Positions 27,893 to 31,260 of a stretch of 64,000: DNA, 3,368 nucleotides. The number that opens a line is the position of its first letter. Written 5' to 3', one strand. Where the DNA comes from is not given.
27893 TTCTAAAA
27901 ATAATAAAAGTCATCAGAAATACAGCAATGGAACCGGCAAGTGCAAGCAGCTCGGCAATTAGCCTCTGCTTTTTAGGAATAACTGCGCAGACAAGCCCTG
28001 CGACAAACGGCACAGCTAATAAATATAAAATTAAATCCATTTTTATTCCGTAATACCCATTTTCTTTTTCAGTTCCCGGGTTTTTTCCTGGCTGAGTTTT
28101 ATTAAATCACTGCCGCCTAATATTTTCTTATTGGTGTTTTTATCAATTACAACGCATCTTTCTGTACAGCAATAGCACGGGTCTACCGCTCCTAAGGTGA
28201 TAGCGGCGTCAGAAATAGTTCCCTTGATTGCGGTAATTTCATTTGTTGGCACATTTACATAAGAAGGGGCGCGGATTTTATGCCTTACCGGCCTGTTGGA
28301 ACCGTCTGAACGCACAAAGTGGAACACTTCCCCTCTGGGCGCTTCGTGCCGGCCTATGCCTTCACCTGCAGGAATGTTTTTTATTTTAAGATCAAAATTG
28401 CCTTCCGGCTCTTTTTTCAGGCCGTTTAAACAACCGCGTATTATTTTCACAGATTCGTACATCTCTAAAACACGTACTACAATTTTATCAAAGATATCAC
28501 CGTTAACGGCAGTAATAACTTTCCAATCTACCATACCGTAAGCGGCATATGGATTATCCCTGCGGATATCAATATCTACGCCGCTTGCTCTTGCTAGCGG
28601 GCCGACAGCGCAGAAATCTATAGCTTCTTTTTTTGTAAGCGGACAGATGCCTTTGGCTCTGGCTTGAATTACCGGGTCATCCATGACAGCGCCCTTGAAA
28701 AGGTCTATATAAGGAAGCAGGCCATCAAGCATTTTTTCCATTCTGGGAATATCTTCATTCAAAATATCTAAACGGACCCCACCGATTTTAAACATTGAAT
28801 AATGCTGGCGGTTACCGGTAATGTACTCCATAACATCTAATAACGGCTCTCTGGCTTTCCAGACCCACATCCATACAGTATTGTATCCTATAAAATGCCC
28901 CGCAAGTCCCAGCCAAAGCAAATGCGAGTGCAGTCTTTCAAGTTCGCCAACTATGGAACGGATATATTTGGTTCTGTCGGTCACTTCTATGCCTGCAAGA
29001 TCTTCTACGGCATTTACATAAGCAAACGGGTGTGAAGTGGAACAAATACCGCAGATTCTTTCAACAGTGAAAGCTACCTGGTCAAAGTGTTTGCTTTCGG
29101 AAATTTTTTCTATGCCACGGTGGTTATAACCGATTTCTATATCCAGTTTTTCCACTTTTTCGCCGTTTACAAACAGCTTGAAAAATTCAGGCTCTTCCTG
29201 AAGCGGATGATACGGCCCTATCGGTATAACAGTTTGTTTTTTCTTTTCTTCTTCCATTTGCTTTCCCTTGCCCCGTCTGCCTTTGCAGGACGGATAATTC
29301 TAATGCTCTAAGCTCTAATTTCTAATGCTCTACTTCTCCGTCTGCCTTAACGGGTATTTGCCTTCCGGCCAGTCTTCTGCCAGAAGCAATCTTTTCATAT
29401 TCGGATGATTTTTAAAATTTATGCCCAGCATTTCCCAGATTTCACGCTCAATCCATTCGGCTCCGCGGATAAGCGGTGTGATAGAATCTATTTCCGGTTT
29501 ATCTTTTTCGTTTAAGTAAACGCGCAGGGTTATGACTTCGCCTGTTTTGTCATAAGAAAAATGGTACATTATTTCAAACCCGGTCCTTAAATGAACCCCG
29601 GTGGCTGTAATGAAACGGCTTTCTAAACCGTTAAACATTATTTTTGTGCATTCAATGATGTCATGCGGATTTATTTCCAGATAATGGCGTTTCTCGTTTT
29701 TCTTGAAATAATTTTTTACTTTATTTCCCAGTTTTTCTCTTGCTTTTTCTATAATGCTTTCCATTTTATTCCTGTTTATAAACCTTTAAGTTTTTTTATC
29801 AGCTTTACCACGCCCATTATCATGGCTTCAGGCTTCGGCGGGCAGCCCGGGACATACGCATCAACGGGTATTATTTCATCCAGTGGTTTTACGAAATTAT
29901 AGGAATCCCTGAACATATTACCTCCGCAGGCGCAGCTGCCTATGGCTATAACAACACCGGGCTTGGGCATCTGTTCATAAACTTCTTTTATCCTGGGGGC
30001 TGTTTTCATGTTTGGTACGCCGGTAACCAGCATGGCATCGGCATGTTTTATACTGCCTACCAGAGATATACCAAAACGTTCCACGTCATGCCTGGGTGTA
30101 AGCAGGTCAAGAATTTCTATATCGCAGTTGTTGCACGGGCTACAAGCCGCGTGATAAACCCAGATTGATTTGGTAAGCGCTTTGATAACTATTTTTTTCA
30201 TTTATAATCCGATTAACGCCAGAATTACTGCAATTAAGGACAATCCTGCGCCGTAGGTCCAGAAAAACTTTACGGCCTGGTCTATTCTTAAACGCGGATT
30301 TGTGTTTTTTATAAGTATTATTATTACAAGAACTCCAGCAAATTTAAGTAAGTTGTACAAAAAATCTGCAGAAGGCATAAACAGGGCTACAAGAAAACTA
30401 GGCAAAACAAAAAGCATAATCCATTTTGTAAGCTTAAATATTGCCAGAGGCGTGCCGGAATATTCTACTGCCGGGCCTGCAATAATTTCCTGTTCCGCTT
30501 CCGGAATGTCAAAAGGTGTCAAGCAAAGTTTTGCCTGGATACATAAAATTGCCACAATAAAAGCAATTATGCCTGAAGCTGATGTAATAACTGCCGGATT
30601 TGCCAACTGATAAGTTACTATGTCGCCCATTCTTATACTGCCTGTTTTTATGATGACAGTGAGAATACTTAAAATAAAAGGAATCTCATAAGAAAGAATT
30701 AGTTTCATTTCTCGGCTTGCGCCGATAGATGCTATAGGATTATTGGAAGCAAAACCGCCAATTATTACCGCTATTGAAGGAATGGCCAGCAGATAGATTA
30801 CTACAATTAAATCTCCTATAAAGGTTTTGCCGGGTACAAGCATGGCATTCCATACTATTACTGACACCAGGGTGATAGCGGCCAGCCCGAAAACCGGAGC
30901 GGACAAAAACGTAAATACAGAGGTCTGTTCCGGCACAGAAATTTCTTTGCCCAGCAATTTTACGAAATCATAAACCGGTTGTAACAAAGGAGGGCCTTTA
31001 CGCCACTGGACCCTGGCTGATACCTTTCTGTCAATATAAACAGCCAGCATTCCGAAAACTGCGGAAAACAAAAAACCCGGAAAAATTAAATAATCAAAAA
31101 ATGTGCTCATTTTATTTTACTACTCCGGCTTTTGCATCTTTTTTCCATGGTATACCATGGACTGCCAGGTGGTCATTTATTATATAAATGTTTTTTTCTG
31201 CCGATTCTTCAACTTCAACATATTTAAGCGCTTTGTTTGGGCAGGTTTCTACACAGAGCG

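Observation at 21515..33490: Group 4 membrane-bound [NiFe] hydrogenase fused to a full Mrp antiporter module and fronted by NAD(P)H-type (sulfhydrogenase beta/gamma-like) subunits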

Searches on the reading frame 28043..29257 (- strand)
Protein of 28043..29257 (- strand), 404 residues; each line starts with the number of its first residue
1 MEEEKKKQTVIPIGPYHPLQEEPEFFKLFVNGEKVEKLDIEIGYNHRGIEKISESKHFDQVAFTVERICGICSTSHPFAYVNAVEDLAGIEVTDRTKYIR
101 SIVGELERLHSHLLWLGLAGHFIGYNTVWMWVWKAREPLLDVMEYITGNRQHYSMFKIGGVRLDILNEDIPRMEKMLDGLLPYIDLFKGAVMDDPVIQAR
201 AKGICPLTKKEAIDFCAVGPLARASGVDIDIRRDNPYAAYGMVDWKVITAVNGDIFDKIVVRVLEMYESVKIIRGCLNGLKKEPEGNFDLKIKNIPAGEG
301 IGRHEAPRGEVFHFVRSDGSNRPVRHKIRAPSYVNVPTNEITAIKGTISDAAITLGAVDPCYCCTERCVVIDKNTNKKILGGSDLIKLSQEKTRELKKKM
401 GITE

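Call 4: search_protein_families(library=pfam, proteins=[window:28043-29257:-])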
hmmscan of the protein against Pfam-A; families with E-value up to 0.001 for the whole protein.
window:28043-29257:- (404 aa): 2 families
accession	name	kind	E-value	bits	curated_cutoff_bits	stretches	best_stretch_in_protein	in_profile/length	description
PF00346.24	Complex1_49kDa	-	5.9e-64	216.2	24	2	123-284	2-163/271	Respiratory-chain NADH dehydrogenase, 49 Kd subunit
PF00374.24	NiFeSe_Hases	-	6.7e-16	58.8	25.8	1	47-115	1-69/508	Nickel-dependent hydrogenase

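Call 8: find_homologous_proteins(query=window:28043-29257:-)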
Query window:28043-29257:- (404 aa): 8000 proteins with E <= 0.001 among 8000 candidates; the best 120 are listed.
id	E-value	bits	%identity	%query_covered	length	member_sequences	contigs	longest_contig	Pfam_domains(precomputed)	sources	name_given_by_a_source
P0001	2.2e-236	802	85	98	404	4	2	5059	PF00374.25,PF00346.25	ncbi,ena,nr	ncbi:MAG: NADH:ubiquinone oxidoreductase [Elusimicrobia bacterium RIFOXYB2_FULL_48_7]|nr:MAG: NADH:u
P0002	1.8e-219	746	79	97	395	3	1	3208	PF00374.25,PF00346.25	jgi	jgi:NADH-quinone oxidoreductase subunit D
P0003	2.6e-218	743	76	97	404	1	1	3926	PF00374.25,PF00346.25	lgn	-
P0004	2.8e-218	743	76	97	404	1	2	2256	PF00374.25,PF00346.25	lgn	-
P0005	5.1e-218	742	77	98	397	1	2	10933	PF00374.25,PF00346.25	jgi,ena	-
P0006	7.0e-218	741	76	97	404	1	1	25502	PF00374.25,PF00346.25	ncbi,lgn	ncbi:MAG: nickel-dependent hydrogenase large subunit [Elusimicrobiota bacterium]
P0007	7.0e-218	741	76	97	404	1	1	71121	PF00374.25,PF00346.25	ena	-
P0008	1.1e-217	741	79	98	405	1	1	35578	PF00374.25,PF00346.25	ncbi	-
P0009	4.7e-216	735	78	98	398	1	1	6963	PF00374.25,PF00346.25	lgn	-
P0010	1.0e-215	734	77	98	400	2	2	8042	PF00374.25,PF00346.25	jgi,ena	-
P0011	1.3e-213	727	77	97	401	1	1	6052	PF00374.25,PF00346.25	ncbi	ncbi:MAG: nickel-dependent hydrogenase large subunit [Elusimicrobiota bacterium]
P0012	7.5e-213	725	77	97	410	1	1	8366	PF00374.25,PF00346.25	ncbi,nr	ncbi:MAG: nickel-dependent hydrogenase large subunit [Elusimicrobiota bacterium]|nr:nickel-dependent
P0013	7.5e-210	715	75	98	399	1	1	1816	PF00374.25,PF00346.25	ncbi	-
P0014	2.8e-208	710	75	98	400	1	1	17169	PF00374.25,PF00346.25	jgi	-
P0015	9.6e-208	708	75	98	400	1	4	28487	PF00374.25,PF00346.25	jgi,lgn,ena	jgi:NADH-quinone oxidoreductase subunit D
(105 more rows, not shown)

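Call 11: find_encoding_contigs(protein=window:28043-29257:-, flank=10000, max_places=4)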
Protein window:28043-29257:- (404 aa): 8 contigs read that carry it; 4 places shown.
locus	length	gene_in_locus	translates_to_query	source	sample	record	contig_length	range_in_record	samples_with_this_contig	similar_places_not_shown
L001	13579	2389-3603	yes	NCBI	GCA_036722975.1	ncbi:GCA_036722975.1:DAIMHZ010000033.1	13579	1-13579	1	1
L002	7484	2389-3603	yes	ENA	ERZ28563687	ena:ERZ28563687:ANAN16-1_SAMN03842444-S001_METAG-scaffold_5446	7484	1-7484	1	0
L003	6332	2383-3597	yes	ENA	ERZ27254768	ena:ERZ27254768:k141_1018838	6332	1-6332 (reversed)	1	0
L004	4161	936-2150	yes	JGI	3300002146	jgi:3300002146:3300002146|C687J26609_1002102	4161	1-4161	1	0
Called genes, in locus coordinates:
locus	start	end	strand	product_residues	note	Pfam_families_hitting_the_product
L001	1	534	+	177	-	PF00037:Fer4 (faint), PF13187:Fer4_9 (faint), PF13247:Fer4_11, PF12838:Fer4_7 (weak)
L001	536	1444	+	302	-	PF00146:NADHdh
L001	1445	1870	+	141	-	PF01058:Oxidored_q6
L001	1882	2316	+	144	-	PF00329:Complex1_30kDa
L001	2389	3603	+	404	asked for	PF00374:NiFeSe_Hases, PF00346:Complex1_49kDa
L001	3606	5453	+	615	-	PF00361:Proton_antipo_M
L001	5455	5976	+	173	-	PF13244:MbhD, PF20501:MbhE (weak)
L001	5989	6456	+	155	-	PF04039:MnhB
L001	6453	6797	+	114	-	PF00420:Oxidored_q2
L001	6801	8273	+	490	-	PF10125:NADHdeh_related (weak), PF00361:Proton_antipo_M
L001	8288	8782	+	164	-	PF01899:MNHE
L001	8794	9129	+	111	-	PF04066:MrpF_PhaF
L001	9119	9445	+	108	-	PF03334:PhaG_MnhG_YufB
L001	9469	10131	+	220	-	PF00037:Fer4, PF12838:Fer4_7, PF13187:Fer4_9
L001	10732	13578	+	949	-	?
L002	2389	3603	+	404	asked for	PF00374:NiFeSe_Hases, PF00346:Complex1_49kDa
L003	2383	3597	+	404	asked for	PF00374:NiFeSe_Hases, PF00346:Complex1_49kDa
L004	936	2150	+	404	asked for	PF00374:NiFeSe_Hases, PF00346:Complex1_49kDa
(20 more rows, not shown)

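Call 16: find_related_loci(query=A1, collection=genome_contigs, flank=10000)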
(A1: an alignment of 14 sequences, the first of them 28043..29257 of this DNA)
Query A1 (404 aa) in genome_contigs; peptide patterns used: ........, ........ (x = any residue, [..] = any of these).
600 stretches matched a pattern (row limit reached: there are more); 586 encode a relative of the query (tblastn E <= 1e-3); the best 80 are kept; 80 distinct loci.
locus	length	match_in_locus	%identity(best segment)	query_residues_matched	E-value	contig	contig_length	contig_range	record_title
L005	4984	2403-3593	85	4-400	0e+0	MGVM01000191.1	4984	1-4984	MAG: Elusimicrobia bacterium RIFOXYB2_FULL_48_7 rifoxyb2_full_scaffold_6941, whole genome shotgun sequence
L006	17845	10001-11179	76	6-398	0e+0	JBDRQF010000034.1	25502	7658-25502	MAG: Elusimicrobiota bacterium isolate MEGAHIT-group-2.27 k141_1323921, whole genome shotgun sequence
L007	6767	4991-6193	72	3-403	0e+0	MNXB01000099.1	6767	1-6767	MAG: Elusimicrobia bacterium CG1_02_37_114 cg_0.2_sub10_scaffold_2509_c, whole genome shotgun sequence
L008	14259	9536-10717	73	8-401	0e+0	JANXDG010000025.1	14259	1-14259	MAG: Endomicrobia bacterium isolate SKYB98 k141_139436, whole genome shotgun sequence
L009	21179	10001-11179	72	5-397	0e+0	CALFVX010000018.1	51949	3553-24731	MAG: uncultured Endomicrobia bacterium isolate H1_Bin_MAXBIN__072_1 genome assembly, contig: c_000000307830, whole genom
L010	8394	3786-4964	71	8-400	0e+0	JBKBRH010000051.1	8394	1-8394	MAG: Endomicrobiia bacterium isolate 21I_069.bin.66 NODE_51_length_8394_cov_7.216665, whole genome shotgun sequence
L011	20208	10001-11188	68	2-400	0e+0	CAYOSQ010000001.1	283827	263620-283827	MAG TPA_asm: uncultured Planctomycetia bacterium isolate SRP077602_co2_125 genome assembly, contig: NODE_13_length_28382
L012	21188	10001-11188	70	3-400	0e+0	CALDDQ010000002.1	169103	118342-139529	MAG: uncultured Endomicrobia bacterium isolate N1_Bin_MAXBIN__092_1 genome assembly, contig: c_000000827914, whole genom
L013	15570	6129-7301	69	8-401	0e+0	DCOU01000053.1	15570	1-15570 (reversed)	MAG TPA_asm: Candidatus Omnitrophica bacterium UBA1562 UBA1562_contig_54580, whole genome shotgun sequence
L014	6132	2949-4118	70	8-400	0e+0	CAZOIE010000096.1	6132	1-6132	MAG TPA_asm: uncultured Planctomycetia bacterium isolate SRP077602_co2_344 genome assembly, contig: NODE_19058_length_61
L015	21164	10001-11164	69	8-398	0e+0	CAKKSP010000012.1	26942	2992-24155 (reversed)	Omnitrophica bacterium GWA2_41_15 isolate Hainich-Omni-XIII genome assembly, contig: Omni_Hai_XIII_Hain_H41_02um_R1_1325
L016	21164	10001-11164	69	8-398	0e+0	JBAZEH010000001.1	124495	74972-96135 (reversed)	MAG: Candidatus Omnitrophota bacterium isolate SO_2017_LW3_121 NODE_240_length_124495_cov_2.185538_LW162_2017, whole gen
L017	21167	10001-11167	68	9-400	0e+0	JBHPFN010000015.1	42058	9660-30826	Candidatus Omnitrophota bacterium isolate SAG AM-311-J20 NODE_15_length_42058_cov_33.033260, whole genome shotgun sequen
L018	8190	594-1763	70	8-400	0e+0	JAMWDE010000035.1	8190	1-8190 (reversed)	MAG: Candidatus Omnitrophota bacterium isolate QZM4_2.bins.442.Tibet NODE_36142_length_8190_cov_0.983381, whole genome s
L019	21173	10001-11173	70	8-401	0e+0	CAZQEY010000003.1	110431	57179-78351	MAG TPA_asm: uncultured Planctomycetales bacterium isolate binchicken_co178_242 genome assembly, contig: NODE_346_length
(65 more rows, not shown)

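Call 25: search_solved_structures(query=window:28043-29257:-, max_evalue=1e-10)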
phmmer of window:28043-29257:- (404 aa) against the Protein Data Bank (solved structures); distinct sequences matched with E-value up to 1e-10: 58.
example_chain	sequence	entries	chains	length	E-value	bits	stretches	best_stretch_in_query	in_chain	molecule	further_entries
6cfw_L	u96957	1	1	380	5.7e-85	288.6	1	10-367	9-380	Membrane-bound hydrogenase subunit alpha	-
7z0s_E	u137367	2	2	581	5.4e-78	265.6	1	5-391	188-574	Formate hydrogenlyase subunit 5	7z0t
2fug_4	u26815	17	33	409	4.9e-58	199.8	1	9-284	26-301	NADH-quinone oxidoreductase chain 4 | NADH-QUINONE OXIDOREDUCTASE SUBUNIT 4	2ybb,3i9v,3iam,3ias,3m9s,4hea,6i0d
7q5y_B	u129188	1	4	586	5.8e-56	193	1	4-286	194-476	NADH-quinone oxidoreductase subunit C/D 2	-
6hum_H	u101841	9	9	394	2.8e-52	180.9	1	6-291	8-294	NAD(P)H-quinone oxidoreductase subunit H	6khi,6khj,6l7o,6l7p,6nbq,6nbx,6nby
7arc_D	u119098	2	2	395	2.8e-49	171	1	9-288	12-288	ND7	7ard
7eu3_H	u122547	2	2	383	4.2e-48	167.1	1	10-290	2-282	NAD(P)H-quinone oxidoreductase subunit H, chloroplastic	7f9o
9f5x_E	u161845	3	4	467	1.6e-47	165.2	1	10-287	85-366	NADH:ubiquinone oxidoreductase 49 kD subunit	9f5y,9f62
9iho_D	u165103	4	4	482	3.4e-47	164.1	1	7-295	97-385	NUCM (49 kDa) subunit of mitochondrial NADH:ubiquinone oxidoreductase (Complex I)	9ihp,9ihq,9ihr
7p61_C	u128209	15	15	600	4.9e-47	163.6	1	11-288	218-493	NADH-quinone oxidoreductase subunit C/D | NADH-quinone oxidoreductase subunit CD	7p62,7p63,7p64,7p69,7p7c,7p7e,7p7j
7wfg_H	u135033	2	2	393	1.1e-46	162.5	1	9-289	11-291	NAD(P)H-quinone oxidoreductase subunit H, chloroplastic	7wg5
7awt_D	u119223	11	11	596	2.4e-46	161.4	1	11-288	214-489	NADH-quinone oxidoreductase subunit C/D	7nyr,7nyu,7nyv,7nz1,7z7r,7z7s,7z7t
9taj_C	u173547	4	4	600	2.4e-46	161.3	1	11-288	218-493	NADH-quinone oxidoreductase subunit C/D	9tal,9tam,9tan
9grx_H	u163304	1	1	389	2.4e-46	161.3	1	6-291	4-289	NAD(P)H-quinone oxidoreductase subunit H, chloroplastic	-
7zm7_C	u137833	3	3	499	4.1e-46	160.6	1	4-296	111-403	NADH-ubiquinone oxidoreductase 49 kDa subunit-like protein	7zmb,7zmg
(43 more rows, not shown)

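Call 67: search_protein_families(library=ncbifam, proteins=[window:28043-29257:-], max_evalue=0.00001)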
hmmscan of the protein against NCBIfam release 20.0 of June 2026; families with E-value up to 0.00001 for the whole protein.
window:28043-29257:- (404 aa): 14 families
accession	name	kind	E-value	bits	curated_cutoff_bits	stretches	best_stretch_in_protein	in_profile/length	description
NF004739.1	PRK06075.1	equivalog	4.7e-91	305.4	360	2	11-284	3-276/384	NADH-quinone oxidoreductase subunit D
NF040602.1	F420_dehyd_FpoD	exception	1.6e-84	284.1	600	1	5-365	4-370/372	F420H2 dehydrogenase subunit FpoD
TIGR01962.1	NuoD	equivalog_domain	8e-81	271.9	459.35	2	8-284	2-278/386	NADH dehydrogenase (quinone) subunit D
NF008974.0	PRK12322.1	equivalog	1e-73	248.4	522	1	8-360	6-359/366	NADH-quinone oxidoreductase subunit D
NF009808.0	PRK13292.1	equivalog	7.1e-71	239.1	1156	1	3-280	402-679/791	NADH-quinone oxidoreductase subunit B/C/D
NF008728.0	PRK11742.1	equivalog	2.2e-61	208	840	1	5-288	211-491/598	NADH-quinone oxidoreductase subunit C/D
NF005649.0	PRK07415.1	equivalog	1.1e-58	199.2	583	1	4-289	6-292/394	NAD(P)H-quinone oxidoreductase subunit H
TIGR03295.1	frhA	equivalog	9e-23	80.9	392.5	1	47-168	41-169/412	coenzyme F420 hydrogenase subunit alpha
NF033181.1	NiFeSe_hydrog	equivalog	1.1e-16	60.9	600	1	41-115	32-106/507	nickel-dependent hydrogenase large subunit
NF045518.1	H2_NiFeSe_large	exception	3.2e-15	55.9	780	1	42-115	33-106/485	NiFeSe hydrogenase large subunit HysA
NF041785.2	VhuA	equivalog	5.9e-12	44.9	800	1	46-115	38-107/418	F420-non-reducing hydrogenase Vhu subunit A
NF040828.1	sulfhyd_ShyA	equivalog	1.5e-11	43.8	700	1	30-127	21-120/415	NAD(P)-dependent hydrogenase/sulfhydrogenase 2 subunit alpha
NF007550.0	PRK10170.1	equivalog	4.3e-10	38.6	1101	1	35-115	42-122/597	Ni/Fe-hydrogenase large subunit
NF007778.0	PRK10467.1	equivalog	1.3e-09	37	969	1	43-114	35-106/567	hydrogenase 2 large subunit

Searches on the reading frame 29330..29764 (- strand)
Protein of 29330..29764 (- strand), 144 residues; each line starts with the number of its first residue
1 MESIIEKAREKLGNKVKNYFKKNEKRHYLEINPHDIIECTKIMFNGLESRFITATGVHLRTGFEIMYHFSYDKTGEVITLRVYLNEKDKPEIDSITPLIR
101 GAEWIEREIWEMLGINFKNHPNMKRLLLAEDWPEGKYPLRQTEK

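Call 4: search_protein_families(library=pfam, proteins=[window:29330-29764:-])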
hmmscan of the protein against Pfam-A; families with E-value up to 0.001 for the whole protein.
window:29330-29764:- (144 aa): 1 family
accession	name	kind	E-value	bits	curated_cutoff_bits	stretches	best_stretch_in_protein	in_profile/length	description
PF00329.25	Complex1_30kDa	-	2.2e-28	99.7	22.5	1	30-142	2-117/124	Respiratory-chain NADH dehydrogenase, 30 Kd subunit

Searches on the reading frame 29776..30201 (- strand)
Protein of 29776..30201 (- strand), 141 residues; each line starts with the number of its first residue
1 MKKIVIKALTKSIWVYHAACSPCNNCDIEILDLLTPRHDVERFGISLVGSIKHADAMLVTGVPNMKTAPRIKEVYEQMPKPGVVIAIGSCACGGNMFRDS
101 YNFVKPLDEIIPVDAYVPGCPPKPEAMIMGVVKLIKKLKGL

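Call 4: search_protein_families(library=pfam, proteins=[window:29776-30201:-])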
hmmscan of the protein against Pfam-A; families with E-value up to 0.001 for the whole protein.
window:29776-30201:- (141 aa): 1 family
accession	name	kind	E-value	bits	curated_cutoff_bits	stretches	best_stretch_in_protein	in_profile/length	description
PF01058.29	Oxidored_q6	-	5.5e-30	104.2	27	1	23-134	1-128/128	NADH ubiquinone oxidoreductase, 20 Kd subunit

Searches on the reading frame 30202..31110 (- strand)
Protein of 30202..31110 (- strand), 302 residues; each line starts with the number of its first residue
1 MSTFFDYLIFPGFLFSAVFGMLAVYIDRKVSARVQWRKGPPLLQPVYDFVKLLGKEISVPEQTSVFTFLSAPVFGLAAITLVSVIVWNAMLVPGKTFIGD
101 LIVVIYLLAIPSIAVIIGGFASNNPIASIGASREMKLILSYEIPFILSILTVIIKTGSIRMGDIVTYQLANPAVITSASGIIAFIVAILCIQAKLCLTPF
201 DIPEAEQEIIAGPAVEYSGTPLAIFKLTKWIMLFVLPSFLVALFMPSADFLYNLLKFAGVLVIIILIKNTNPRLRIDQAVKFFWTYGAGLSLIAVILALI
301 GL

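Call 4: search_protein_families(library=pfam, proteins=[window:30202-31110:-])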
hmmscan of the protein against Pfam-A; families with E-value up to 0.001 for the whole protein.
window:30202-31110:- (302 aa): 1 family
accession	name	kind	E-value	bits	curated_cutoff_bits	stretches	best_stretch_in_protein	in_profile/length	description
PF00146.26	NADHdh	-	1.5e-67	228.5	27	1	15-298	9-297/298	NADH dehydrogenase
